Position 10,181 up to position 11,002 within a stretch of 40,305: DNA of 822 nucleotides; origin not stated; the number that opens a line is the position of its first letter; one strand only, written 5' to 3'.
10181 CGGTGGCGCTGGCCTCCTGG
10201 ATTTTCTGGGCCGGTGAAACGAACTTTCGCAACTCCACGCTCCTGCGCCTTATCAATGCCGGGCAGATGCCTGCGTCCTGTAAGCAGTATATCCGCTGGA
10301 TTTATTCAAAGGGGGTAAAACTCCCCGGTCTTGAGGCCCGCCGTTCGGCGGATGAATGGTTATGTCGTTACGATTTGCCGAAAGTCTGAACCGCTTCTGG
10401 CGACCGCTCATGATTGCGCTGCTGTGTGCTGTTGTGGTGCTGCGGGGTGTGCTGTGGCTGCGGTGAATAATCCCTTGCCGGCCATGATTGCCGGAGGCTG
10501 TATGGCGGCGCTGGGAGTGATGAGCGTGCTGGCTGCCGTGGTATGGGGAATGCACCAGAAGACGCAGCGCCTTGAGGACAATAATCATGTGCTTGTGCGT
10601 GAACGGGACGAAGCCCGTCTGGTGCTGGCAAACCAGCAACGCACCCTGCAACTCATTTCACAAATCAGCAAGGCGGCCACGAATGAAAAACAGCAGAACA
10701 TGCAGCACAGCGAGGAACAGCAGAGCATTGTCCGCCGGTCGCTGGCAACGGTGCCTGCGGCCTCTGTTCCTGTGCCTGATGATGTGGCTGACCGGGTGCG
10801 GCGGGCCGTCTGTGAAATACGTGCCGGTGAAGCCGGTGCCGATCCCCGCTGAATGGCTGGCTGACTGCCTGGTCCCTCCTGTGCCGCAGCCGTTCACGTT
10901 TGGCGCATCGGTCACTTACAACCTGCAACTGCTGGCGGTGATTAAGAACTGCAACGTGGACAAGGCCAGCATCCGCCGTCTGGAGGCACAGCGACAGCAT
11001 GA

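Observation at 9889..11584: Lysis module: SAR endolysin, overlapped spanin pair, no obvious holin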

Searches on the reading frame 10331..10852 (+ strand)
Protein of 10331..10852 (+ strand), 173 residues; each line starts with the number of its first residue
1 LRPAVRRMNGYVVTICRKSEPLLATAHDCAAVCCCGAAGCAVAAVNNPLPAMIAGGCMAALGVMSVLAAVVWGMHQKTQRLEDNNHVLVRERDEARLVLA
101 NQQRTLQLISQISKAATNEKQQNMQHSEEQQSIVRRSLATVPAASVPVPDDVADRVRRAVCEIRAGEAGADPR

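Call 5: search_protein_families(library=pfam, proteins=[window:10331-10852:+], max_evalue=0.01)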
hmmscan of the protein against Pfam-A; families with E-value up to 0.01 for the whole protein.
window:10331-10852:+ (173 aa): 0 families

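Call 6: search_protein_families(library=phrogs, proteins=[window:10331-10852:+], max_evalue=0.01)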
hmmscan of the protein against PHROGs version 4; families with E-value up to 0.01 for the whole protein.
window:10331-10852:+ (173 aa): 2 families
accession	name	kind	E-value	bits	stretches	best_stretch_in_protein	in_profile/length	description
phrog_214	-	lysis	4.5e-30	105.8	1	61-172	16-127/176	Rz-like spanin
phrog_5151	-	lysis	0.00022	22.5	1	60-159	15-103/111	Rz-like spanin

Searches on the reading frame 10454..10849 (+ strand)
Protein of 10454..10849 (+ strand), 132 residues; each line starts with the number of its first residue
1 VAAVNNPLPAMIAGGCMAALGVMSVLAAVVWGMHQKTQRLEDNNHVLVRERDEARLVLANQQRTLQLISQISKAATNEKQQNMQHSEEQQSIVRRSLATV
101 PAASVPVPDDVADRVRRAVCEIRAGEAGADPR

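Call 40: search_dna_similar(query=window:10454-10849:+, collection=phages, mode=protein, max_evalue=0.001, max_rows=40)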
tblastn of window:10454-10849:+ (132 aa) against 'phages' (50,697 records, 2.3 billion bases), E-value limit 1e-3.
Records with a match: 7; places in all: 7; records where one place covers at least 80% of the query: 2.
Best place of each record, by identity: 80-90% 2; <60% 5.
By first word of the organism name: Yersinia 5; Stx2c-converting 1; Stx1a-converting 1.
By host as written in the record: Yersinia enterocolitica 5; - 2.
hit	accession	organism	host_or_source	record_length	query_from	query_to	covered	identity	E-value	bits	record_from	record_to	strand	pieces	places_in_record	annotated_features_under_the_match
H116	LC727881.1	Stx2c-converting phage Stx2c_JNE082796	-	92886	1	132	100%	86.4%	7e-54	186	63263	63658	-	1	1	region of the inserted Bacteriophage Mu-like phage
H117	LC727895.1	Stx1a-converting phage Stx1_JNE122137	-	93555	1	132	100%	86.4%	7e-54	186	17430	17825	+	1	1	region of the inserted Bacteriophage Mu-like phage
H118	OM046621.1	Yersinia phage vB_YenM_29.18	Yersinia enterocolitica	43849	34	130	73%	32.0%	3e-4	45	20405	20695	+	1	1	Rz1 lytic protein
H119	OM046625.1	Yersinia phage vB_YenM_210.17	Yersinia enterocolitica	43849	34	130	73%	32.0%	3e-4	45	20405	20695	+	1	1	endopeptidase Rz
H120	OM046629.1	Yersinia phage vB_YenM_30.14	Yersinia enterocolitica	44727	34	130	73%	32.0%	3e-4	45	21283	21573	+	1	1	endopeptidase Rz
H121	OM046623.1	Yersinia phage vB_YenM_21.09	Yersinia enterocolitica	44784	34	130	73%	32.0%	3e-4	45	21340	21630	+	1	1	endopeptidase Rz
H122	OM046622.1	Yersinia phage vB_YenM_06.16-1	Yersinia enterocolitica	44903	34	130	73%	32.0%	3e-4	45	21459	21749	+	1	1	endopeptidase Rz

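Call 77: find_homologous_proteins(query=window:10454-10849:+, max_evalue=0.00001)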
Query window:10454-10849:+ (132 aa): 25 proteins with E <= 0.00001 among 94 candidates.
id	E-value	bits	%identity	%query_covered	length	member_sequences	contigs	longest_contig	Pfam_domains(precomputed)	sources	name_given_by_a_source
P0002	3.0e-75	268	97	100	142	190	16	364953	PF10828.15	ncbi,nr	ncbi:hypothetical protein NQM53_000705 [Escherichia coli]|nr:hypothetical protein [Escherichia coli]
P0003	1.9e-71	255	94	100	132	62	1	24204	PF10828.15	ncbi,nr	ncbi:hypothetical protein TA05_19640 [Citrobacter rodentium]|nr:hypothetical protein TA05_19640 [Cit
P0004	3.0e-68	245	91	100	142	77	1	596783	PF10828.15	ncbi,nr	ncbi:hypothetical protein N2L73_000342 [Escherichia coli]|nr:hypothetical protein [Escherichia coli]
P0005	3.3e-64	232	86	100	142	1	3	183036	PF10828.15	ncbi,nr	ncbi:TPA: hypothetical protein QBF93_004076 [Escherichia coli O22:H16]|nr:hypothetical protein [Esch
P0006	2.3e-63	229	84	100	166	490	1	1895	PF10828.15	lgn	-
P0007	2.9e-63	229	84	100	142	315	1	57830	PF10828.15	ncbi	ncbi:hypothetical protein ACP8YP_19820 [Escherichia coli]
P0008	2.0e-61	223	96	88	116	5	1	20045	PF10828.15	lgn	-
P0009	6.3e-61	222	96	88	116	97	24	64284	PF10828.15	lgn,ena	-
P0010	7.9e-59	215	83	100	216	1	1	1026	PF10828.15,PF00959.25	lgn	-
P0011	1.7e-57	210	92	88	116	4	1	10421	PF10828.15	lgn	-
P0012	1.2e-56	208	91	88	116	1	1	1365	PF10828.15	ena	-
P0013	1.3e-54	201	87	88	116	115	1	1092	PF10828.15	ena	-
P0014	8.4e-53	195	91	88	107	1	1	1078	-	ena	-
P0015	2.3e-36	142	88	63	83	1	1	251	-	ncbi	ncbi:hypothetical protein ACQQ6I_006120, partial [Escherichia coli]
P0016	6.0e-33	131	83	61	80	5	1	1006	-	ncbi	ncbi:hypothetical protein ECFRIK1997_6039, partial [Escherichia coli FRIK1997]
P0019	2.5e-24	104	55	77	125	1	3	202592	PF10828.15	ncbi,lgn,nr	ncbi:hypothetical protein EP561_14405 [Salmonella enterica]|nr:hypothetical protein [Salmonella ente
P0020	7.6e-24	102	48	100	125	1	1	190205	PF10828.15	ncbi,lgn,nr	ncbi:hypothetical protein F6W88_19595 [Salmonella enterica]|nr:hypothetical protein [Salmonella ente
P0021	8.0e-24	102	54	77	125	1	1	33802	PF10828.15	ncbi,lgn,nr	ncbi:hypothetical protein RF04_004505 [Salmonella enterica subsp. houtenae]|nr:hypothetical protein 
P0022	6.1e-23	99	53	74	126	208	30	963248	PF10828.15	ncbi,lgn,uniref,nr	ncbi:DUF2570 family protein [Salmonella enterica]|uniref:DUF2570 family protein n=1 Tax=Salmonella e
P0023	8.1e-23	99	53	74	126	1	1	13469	PF10828.15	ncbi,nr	ncbi:DUF2570 domain-containing protein [Salmonella enterica]|nr:DUF2570 domain-containing protein [S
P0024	9.1e-23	99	52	74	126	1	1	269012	PF10828.15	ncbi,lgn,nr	ncbi:DUF2570 domain-containing protein [Salmonella enterica]|nr:DUF2570 domain-containing protein [S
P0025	2.3e-22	97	46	93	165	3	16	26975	PF10828.15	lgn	-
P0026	2.3e-21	94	46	100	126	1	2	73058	-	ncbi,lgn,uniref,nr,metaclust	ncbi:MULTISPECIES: hypothetical protein [Serratia]|uniref:hypothetical protein n=1 Tax=Serratia TaxI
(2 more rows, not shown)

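Call 78: find_encoding_contigs(protein=P0022, flank=2500, max_places=2)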
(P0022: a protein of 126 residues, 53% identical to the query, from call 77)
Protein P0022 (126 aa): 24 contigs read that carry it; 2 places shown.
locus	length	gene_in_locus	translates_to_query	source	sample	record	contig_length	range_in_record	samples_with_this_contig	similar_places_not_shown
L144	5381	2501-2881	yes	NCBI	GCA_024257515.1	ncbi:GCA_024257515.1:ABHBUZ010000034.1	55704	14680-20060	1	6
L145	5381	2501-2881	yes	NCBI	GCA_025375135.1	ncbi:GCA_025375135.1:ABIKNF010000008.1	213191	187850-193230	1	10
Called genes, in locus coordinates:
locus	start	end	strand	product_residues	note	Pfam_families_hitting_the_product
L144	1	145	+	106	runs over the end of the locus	-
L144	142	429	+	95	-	-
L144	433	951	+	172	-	PF06252:GemA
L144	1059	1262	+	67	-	-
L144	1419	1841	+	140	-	PF08765:Mor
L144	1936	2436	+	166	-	PF00959:Phage_lysozyme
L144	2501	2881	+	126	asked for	PF10828:DUF2570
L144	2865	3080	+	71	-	PF23793:LysC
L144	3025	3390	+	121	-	-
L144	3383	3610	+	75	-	PF01258:zf-dskA_traR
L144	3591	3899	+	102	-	PF10805:DUF2730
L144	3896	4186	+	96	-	-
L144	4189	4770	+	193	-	PF11985:Phage_Mu_Gp27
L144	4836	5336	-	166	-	-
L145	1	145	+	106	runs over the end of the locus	-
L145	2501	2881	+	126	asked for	PF10828:DUF2570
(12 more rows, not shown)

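Call 79: find_encoding_contigs(protein=P0026, flank=2500, max_places=2)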
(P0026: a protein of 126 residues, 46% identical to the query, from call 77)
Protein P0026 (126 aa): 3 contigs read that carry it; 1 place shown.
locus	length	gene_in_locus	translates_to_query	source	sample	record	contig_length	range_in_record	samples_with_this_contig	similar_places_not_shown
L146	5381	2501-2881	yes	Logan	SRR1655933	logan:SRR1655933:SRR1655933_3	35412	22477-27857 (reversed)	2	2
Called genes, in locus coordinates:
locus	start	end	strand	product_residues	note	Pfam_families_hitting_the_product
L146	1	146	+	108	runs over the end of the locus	-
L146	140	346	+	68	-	-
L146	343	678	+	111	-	-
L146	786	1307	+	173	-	PF06252:GemA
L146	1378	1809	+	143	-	PF08765:Mor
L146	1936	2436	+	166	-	PF00959:Phage_lysozyme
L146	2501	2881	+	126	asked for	-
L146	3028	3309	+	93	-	PF01258:zf-dskA_traR (weak)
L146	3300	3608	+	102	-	PF10805:DUF2730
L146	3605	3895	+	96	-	-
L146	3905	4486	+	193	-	PF11985:Phage_Mu_Gp27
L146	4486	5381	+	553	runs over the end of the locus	PF03237:Terminase_6N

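Call 80: find_encoding_contigs(protein=P0020, flank=2500, max_places=2)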
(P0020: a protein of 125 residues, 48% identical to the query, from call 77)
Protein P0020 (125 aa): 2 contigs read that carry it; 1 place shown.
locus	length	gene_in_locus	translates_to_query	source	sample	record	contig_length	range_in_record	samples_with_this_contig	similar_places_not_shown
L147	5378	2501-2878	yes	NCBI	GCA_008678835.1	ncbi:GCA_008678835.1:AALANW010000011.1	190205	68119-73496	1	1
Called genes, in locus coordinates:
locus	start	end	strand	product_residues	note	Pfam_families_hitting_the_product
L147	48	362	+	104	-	-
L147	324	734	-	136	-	-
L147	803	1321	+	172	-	PF06252:GemA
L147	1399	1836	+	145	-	PF08765:Mor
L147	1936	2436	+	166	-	PF00959:Phage_lysozyme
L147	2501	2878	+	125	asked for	PF10828:DUF2570 (weak)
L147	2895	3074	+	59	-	PF23793:LysC (weak)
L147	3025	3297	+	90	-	PF01258:zf-dskA_traR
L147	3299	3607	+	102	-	PF10805:DUF2730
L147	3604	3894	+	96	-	-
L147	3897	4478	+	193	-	PF11985:Phage_Mu_Gp27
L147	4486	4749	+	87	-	-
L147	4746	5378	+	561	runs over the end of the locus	-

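Call 81: find_encoding_contigs(protein=P0025, flank=2500, max_places=2)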
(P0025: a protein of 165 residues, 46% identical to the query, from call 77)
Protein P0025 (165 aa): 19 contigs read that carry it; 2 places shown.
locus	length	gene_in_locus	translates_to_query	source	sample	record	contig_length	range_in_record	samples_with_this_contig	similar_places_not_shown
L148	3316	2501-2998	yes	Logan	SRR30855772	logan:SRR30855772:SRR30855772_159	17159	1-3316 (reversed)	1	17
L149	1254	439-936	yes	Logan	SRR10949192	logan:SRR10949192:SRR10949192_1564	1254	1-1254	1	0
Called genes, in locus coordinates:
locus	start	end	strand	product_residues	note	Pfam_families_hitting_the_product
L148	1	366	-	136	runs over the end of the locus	-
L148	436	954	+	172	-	PF06252:GemA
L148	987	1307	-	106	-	-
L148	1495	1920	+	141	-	PF08765:Mor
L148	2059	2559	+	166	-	PF00959:Phage_lysozyme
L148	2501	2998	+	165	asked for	PF10828:DUF2570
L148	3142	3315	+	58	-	?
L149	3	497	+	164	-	?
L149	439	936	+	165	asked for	PF10828:DUF2570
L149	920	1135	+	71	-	PF23793:LysC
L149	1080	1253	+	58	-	?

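Call 85: search_protein_families(library=ncbifam, proteins=[window:10454-10849:+], max_evalue=0.01)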
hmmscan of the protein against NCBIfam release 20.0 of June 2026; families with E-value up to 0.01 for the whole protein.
window:10454-10849:+ (132 aa): 0 families

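Call 86: search_protein_families(library=pfam, proteins=[window:10454-10849:+], max_evalue=1)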
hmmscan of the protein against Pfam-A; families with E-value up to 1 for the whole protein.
window:10454-10849:+ (132 aa): 2 families
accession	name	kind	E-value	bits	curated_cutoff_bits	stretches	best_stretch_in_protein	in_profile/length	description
PF15103.11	G0-G1_switch_2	-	0.11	13.4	27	1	12-74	28-90/105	G0/G1 switch protein 2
PF01034.25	Syndecan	-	0.28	11.6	25.2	1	8-36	9-37/64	Syndecan domain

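Call 99: predict_structure(alignment_id=A5)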
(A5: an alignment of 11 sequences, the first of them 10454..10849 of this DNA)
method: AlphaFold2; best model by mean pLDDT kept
length: 132 residues; sequences in the alignment: 11
mean_pLDDT: 79.8   pTM: 0.32
mean pLDDT of the five models: 79.8, 79.2, 76.9, 75.8, 73.6
residues with pLDDT >= 90: 46; 70-90: 54; 50-70: 24; < 50: 8
segments of 3 or more residues with pLDDT < 50: 1-6
pLDDT, mean of each block of 10 residues (from residue 1): 49 72 90 90 92 93 92 90 86 77 69 80 63 50
secondary structure, 60 per line:
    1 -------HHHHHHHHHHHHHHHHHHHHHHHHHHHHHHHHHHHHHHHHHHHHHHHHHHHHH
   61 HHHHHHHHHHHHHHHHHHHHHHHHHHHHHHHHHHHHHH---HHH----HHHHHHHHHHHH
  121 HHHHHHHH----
elements in order: H8-98 H109-128
